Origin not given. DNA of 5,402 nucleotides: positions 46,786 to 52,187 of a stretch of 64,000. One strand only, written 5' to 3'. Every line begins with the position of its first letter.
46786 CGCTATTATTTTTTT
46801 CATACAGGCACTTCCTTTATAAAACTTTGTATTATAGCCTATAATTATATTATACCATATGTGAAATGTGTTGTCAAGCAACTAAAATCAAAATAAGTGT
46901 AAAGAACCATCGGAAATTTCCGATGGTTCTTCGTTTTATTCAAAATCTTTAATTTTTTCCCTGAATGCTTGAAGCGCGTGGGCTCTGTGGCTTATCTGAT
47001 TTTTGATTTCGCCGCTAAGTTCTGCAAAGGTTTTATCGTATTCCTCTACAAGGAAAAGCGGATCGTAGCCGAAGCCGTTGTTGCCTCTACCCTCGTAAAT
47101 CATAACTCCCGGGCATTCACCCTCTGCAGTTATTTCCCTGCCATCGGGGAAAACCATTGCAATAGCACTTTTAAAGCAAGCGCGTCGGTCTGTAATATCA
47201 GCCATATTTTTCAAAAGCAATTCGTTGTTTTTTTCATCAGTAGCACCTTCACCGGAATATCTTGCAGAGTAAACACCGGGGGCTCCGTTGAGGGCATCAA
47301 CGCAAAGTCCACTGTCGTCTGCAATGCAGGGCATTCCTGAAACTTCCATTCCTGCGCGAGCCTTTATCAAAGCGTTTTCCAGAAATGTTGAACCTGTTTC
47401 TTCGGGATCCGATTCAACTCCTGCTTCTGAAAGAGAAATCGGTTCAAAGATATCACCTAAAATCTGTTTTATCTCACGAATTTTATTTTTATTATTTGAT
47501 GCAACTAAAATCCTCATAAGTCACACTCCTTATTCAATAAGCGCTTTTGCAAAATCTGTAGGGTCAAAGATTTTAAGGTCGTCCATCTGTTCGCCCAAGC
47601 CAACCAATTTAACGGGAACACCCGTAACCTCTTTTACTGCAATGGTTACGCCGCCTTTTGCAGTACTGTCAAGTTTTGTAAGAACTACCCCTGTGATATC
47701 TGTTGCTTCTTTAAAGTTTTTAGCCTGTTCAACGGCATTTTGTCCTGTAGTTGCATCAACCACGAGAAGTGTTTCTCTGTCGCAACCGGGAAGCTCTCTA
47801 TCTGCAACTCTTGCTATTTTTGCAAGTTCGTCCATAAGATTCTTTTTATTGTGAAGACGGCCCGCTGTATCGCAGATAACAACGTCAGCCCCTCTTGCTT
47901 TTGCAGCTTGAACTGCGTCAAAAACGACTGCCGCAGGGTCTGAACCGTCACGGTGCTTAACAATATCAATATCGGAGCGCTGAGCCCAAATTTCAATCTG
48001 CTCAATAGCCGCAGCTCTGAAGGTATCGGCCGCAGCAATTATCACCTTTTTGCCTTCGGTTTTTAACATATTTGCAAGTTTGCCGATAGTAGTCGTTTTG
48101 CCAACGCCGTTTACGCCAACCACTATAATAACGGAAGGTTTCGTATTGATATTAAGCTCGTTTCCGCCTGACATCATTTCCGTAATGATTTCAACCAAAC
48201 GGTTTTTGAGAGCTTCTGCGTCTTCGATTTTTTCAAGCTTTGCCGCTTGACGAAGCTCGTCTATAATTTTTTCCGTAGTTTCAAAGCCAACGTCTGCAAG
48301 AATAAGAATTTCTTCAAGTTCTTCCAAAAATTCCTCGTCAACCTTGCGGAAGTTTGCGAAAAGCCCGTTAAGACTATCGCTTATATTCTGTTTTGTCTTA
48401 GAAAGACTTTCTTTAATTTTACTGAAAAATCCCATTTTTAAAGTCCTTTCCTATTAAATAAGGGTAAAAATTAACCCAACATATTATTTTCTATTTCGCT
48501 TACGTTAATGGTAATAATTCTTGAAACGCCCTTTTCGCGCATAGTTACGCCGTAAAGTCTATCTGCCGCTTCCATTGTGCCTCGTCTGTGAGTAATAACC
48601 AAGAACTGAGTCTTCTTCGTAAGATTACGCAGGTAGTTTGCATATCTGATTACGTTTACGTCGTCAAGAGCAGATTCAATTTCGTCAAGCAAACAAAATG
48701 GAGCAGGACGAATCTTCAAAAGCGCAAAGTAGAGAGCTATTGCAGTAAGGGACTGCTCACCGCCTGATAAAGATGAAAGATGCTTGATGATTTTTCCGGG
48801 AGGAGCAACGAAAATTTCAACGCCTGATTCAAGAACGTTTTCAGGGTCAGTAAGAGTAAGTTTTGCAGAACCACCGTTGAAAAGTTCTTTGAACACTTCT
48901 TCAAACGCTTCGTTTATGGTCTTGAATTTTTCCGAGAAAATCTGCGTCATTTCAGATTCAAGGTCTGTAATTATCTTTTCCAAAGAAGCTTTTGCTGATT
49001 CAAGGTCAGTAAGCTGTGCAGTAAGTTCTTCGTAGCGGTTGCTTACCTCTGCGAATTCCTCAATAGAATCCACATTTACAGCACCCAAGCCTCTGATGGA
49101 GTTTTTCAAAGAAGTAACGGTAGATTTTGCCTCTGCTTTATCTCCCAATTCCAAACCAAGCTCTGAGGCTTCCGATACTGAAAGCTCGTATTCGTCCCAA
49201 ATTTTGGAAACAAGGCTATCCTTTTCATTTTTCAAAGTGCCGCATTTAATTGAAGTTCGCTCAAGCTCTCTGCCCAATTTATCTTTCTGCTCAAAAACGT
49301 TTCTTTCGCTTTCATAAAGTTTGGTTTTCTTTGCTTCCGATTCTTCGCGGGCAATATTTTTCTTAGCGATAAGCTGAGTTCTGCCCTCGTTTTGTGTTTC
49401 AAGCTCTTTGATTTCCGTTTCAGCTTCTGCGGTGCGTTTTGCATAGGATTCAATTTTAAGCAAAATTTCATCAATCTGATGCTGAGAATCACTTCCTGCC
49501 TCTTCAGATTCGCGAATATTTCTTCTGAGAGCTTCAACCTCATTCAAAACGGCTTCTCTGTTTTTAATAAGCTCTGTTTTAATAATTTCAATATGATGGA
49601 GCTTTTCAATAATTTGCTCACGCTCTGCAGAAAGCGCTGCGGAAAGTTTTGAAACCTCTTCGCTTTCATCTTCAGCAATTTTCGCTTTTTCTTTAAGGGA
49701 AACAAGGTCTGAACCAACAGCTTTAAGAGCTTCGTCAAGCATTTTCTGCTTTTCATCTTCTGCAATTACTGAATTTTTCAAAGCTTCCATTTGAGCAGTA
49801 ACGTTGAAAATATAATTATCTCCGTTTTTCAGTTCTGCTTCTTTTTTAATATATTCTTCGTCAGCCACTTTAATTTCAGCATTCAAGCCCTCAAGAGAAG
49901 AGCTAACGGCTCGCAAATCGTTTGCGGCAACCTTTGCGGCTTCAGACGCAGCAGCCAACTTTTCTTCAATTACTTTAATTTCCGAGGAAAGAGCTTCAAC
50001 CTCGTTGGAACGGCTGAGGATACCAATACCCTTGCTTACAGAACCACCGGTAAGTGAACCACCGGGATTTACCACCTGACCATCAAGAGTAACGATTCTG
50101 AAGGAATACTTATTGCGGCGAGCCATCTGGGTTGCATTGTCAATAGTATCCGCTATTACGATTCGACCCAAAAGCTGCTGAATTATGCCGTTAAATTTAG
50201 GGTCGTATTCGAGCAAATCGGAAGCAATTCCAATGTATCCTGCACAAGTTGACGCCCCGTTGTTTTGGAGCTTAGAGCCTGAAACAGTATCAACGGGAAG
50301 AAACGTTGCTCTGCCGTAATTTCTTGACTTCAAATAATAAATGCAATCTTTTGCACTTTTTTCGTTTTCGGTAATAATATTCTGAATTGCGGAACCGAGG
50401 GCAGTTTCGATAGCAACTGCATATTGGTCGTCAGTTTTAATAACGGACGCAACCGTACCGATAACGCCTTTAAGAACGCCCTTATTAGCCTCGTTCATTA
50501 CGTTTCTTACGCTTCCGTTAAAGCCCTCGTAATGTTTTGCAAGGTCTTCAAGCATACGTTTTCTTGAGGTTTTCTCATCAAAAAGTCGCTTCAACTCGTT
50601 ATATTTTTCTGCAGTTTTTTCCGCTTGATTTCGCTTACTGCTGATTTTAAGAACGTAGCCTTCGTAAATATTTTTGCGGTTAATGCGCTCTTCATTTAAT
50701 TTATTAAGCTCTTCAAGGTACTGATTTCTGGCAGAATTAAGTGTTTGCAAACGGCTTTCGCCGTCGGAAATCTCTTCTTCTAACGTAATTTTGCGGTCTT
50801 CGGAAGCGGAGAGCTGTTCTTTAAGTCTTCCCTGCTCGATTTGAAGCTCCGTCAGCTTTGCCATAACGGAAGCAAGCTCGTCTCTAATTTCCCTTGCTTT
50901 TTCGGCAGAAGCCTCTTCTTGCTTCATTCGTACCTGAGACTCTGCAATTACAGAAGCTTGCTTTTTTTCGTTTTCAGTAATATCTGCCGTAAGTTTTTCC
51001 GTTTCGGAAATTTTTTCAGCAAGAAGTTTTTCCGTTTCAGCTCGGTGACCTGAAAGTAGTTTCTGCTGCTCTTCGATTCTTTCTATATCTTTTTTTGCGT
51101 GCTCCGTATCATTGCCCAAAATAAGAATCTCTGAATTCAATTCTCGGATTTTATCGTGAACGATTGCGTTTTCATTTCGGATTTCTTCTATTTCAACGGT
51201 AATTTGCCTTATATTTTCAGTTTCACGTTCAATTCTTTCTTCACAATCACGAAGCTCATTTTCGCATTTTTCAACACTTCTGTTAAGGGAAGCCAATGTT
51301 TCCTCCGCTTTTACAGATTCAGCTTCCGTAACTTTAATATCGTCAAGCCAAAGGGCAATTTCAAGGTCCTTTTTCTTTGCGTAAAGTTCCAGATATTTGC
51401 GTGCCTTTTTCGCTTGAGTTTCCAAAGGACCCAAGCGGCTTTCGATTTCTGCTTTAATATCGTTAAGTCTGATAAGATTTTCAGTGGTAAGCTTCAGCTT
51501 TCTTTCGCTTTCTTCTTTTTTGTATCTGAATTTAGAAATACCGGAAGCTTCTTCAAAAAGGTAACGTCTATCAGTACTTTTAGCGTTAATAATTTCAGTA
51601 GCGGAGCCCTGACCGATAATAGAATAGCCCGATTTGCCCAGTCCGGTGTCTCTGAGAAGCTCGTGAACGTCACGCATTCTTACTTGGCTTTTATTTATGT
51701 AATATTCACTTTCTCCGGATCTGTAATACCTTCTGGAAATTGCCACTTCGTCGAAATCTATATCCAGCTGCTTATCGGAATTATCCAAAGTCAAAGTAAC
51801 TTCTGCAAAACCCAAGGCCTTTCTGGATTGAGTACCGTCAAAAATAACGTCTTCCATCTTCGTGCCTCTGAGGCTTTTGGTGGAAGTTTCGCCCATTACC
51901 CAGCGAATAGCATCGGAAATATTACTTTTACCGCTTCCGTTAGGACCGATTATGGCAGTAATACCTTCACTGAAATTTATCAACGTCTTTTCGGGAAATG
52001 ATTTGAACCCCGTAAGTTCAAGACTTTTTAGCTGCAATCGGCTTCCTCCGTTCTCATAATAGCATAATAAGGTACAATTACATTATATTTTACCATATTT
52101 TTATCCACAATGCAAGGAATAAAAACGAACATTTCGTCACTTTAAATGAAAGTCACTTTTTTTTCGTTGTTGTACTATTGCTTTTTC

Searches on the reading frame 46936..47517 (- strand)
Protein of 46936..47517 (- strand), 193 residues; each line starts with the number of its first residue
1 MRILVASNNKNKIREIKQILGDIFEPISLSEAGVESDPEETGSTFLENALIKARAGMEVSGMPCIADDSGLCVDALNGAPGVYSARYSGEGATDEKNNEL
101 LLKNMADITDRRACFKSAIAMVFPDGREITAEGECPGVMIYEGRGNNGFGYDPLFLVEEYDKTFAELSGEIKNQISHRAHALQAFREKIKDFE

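Call 99: search_protein_families(library=pfam, proteins=[window:46936-47517:-], max_evalue=0.00001)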
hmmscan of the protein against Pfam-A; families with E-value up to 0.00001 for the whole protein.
window:46936-47517:- (193 aa): 1 family
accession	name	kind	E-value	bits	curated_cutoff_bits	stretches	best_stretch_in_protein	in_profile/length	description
PF01725.21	Ham1p_like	-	2.2e-69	233.5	22.5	1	3-187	1-185/186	Ham1 family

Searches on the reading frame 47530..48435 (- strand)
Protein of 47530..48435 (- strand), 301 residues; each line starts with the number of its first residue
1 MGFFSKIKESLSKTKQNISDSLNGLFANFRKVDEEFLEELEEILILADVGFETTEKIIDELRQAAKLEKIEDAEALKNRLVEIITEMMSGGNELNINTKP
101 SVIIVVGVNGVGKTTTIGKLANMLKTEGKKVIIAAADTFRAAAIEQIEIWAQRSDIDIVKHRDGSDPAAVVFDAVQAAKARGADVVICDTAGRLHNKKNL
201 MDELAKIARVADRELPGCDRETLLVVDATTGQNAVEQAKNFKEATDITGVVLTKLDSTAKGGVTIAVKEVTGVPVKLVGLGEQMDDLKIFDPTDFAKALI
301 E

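Call 99: search_protein_families(library=pfam, proteins=[window:47530-48435:-], max_evalue=0.00001)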
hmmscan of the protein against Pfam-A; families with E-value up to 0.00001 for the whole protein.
window:47530-48435:- (301 aa): 5 families
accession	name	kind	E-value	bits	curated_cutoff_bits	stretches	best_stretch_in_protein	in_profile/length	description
PF00448.28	SRP54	-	1.2e-77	260.5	22.7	1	100-300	1-195/196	SRP54-type protein, GTPase domain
PF02881.24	SRP54_N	-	5.1e-16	59.1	22.4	1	19-82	2-73/75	SRP54-type protein, helical bundle domain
PF13604.12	AAA_30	-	6.7e-08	32.9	27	1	101-211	19-115/191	AAA domain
PF01656.29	CbiA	-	5.9e-06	26.7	25.4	0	104-274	3-104/125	CobQ/CobB/MinD/ParA nucleotide binding domain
PF13401.12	AAA_22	-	6e-06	27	27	0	100-210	5-110/130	AAA domain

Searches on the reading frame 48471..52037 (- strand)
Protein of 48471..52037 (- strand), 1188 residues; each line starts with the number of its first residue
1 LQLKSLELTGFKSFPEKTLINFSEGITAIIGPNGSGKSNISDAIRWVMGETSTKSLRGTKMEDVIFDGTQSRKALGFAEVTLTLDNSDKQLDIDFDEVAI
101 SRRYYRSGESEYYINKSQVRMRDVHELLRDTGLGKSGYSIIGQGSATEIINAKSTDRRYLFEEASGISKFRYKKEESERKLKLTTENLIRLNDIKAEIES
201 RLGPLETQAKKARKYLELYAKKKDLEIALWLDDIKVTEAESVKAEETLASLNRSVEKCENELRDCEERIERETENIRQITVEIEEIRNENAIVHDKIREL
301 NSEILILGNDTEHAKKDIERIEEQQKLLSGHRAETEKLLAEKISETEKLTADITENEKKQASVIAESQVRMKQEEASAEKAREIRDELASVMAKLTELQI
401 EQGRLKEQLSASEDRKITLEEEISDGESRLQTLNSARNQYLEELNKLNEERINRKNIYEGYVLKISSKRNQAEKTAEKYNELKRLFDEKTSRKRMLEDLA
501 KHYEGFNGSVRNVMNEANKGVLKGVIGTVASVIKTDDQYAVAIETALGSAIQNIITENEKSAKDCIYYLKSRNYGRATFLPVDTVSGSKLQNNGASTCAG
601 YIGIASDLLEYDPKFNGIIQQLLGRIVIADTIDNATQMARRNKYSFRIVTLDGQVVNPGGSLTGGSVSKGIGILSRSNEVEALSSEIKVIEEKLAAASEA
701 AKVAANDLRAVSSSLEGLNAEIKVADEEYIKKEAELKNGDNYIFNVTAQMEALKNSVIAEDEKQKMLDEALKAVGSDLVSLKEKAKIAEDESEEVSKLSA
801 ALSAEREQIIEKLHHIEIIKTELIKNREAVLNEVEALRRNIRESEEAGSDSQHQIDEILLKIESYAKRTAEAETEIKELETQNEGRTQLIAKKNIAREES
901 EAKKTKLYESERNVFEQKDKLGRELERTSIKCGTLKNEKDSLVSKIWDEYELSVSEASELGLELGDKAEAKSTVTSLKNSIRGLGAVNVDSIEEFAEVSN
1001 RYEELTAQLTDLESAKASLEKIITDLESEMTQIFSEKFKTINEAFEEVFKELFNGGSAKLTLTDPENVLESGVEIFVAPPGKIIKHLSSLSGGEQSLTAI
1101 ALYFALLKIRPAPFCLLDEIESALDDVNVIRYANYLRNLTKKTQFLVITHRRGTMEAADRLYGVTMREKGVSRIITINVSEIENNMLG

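Call 69: search_protein_families(library=pfam, proteins=[window:48471-52037:-], max_evalue=0.00001)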
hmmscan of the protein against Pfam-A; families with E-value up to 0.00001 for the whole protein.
window:48471-52037:- (1188 aa): 5 families
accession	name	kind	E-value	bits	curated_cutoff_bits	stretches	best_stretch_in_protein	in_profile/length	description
PF02463.25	SMC_N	-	3.1e-67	226.7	40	1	3-1172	2-219/220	RecF/RecN/SMC N terminal domain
PF06470.18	SMC_hinge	-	8.8e-32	110.4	22.5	1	523-639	2-116/116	SMC proteins Flexible Hinge Domain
PF13476.12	AAA_23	-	4.1e-12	47.6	27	1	5-262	1-200/201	AAA domain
PF13304.12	AAA_21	-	3.2e-10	41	27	1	26-100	1-83/304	AAA domain, putative AbiEii toxin, Type IV TA system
PF13555.12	AAA_29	-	3.5e-06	27.1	27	1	3-48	1-46/61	P-loop containing region of AAA domain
